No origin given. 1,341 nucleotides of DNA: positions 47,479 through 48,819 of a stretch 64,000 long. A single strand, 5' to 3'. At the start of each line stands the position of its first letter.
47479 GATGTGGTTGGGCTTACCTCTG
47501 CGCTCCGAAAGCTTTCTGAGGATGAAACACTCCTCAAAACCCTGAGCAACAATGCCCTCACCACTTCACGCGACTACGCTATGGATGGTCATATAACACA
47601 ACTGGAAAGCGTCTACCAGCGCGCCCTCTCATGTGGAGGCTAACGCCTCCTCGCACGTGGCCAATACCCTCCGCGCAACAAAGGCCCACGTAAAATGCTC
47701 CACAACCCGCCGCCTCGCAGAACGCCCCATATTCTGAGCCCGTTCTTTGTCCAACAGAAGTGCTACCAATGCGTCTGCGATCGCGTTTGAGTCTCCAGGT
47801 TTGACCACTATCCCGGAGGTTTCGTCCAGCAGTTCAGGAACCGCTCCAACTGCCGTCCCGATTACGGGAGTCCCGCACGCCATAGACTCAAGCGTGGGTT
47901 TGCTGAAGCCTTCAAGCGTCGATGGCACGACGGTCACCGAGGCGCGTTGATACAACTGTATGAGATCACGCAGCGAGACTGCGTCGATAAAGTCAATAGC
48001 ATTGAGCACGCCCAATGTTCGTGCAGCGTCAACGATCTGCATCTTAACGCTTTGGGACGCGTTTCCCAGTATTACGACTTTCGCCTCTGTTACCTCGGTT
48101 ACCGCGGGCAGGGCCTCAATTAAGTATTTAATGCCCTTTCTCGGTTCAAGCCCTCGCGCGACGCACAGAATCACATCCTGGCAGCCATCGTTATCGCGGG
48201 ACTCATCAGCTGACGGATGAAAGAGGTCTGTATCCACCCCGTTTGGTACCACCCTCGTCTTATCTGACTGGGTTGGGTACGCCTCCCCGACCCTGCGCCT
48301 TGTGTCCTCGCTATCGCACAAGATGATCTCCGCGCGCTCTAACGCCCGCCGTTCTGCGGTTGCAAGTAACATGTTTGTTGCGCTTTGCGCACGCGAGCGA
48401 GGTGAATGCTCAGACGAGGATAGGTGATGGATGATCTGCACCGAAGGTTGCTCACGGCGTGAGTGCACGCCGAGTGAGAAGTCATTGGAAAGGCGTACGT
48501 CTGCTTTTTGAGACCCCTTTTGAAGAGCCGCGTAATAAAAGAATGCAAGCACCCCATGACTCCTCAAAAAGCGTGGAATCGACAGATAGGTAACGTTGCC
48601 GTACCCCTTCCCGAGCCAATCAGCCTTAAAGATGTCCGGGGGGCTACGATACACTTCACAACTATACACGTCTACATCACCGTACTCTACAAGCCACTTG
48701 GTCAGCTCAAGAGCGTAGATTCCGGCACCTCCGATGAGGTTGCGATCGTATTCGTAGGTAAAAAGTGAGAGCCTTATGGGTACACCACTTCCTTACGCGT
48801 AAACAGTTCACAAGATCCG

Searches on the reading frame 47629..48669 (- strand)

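Call 43: search_protein_families(library=pfam, proteins=[window:47629-48669:-], max_evalue=0.0001)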
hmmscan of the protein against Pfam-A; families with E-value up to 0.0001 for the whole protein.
window:47629-48669:- (346 aa): 6 families
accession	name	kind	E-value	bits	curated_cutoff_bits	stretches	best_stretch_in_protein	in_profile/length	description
PF00534.26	Glycos_transf_1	-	4.2e-33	114.7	26.4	1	164-321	15-172/172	Glycosyl transferases group 1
PF13692.12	Glyco_trans_1_4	-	1.9e-30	106.5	27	1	165-307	2-142/142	Glycosyl transferases group 1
PF13524.12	Glyco_trans_1_2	-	2.1e-12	47.6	25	1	190-336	9-143/144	Glycosyl transferase-like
PF13439.12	Glyco_transf_4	-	1.2e-11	45.4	28.5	1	40-148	57-169/170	Glycosyltransferase Family 4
PF20706.3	GT4-conflict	-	1.4e-09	37.9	26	1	161-334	194-384/385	Family 4 Glycosyltransferase in conflict systems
PF13579.12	Glyco_trans_4_4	-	8e-07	30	29.7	1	53-144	69-158/158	Glycosyl transferase 4-like domain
